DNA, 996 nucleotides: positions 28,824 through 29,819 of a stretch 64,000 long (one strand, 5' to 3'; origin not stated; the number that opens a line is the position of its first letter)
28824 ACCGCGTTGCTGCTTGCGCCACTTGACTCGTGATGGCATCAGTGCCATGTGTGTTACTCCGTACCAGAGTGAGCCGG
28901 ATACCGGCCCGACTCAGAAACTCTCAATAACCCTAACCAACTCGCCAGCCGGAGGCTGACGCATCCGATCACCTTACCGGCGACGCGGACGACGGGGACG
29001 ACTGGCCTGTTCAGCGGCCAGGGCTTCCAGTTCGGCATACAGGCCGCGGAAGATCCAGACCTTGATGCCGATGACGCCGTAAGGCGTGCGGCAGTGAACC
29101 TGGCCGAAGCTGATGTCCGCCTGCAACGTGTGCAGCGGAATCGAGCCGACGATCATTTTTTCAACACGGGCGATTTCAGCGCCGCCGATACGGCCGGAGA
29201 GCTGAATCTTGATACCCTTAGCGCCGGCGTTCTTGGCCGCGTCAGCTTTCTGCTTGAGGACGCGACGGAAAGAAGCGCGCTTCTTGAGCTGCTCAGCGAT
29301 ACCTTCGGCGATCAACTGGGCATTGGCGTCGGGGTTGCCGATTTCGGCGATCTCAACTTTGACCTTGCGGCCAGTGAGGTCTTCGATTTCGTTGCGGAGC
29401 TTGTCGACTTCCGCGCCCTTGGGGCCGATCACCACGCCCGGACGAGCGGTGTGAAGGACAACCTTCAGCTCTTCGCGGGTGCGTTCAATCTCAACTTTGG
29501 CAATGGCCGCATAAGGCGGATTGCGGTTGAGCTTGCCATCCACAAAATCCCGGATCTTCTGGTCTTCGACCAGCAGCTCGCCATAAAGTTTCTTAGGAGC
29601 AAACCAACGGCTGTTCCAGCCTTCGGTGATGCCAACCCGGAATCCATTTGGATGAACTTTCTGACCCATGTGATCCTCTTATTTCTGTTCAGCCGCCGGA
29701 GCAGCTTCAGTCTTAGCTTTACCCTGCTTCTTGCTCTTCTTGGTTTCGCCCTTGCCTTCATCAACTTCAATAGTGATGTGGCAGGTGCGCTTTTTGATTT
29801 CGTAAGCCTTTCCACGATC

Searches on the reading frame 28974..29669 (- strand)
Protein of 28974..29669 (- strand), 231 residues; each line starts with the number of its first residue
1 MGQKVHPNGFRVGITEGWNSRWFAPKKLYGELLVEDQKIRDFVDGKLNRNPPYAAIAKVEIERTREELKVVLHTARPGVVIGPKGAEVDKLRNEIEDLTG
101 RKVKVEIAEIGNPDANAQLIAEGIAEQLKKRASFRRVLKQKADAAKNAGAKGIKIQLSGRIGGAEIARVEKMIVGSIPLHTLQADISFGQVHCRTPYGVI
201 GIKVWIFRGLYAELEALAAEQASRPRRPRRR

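Call 66: find_homologous_proteins(query=window:28974-29669:-, max_evalue=1e-30)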
Query window:28974-29669:- (231 aa): 7997 proteins with E <= 1e-30 among 8000 candidates; the best 120 are listed.
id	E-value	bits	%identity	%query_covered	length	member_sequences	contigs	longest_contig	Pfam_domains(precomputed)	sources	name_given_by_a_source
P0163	1.6e-146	504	100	100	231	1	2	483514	PF07650.24,PF00189.26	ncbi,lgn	-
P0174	1.4e-143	494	97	100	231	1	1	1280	PF07650.24,PF00189.26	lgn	-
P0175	5.2e-140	483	95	97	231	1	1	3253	PF07650.24,PF00189.26,PF05316.18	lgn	-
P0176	5.3e-140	483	94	97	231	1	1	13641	PF07650.24,PF00189.26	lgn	-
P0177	1.6e-138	478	93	97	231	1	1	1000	PF07650.24,PF00189.26,PF05316.18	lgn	-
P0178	3.7e-136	470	94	91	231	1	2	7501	PF07650.24,PF00189.26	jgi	-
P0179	8.7e-131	452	92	91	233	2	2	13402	PF07650.24,PF00189.26,PF05316.18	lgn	-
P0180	1.8e-129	448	90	91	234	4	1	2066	PF07650.24,PF00189.26,PF05316.18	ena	-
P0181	5.3e-129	447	90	91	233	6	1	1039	PF07650.24,PF00189.26,PF05316.18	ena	-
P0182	2.9e-127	441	90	92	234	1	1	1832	PF07650.24,PF00189.26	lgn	-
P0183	2.1e-126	438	83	100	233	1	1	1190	PF07650.24,PF00189.26,PF05316.18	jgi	-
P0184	3.4e-126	437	86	100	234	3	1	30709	PF07650.24,PF00189.26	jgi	jgi:small subunit ribosomal protein S3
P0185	9.6e-126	436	87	93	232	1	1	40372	PF07650.24,PF00189.26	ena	-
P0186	6.4e-125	433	86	93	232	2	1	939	PF07650.24,PF00189.26,PF05316.18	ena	-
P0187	7.8e-125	433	84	100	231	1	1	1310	PF07650.24,PF00189.26,PF05316.18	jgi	-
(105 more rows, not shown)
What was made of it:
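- Tried and rejected: Taxonomy was obtained from ribosomal protein S3 instead (call 66).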
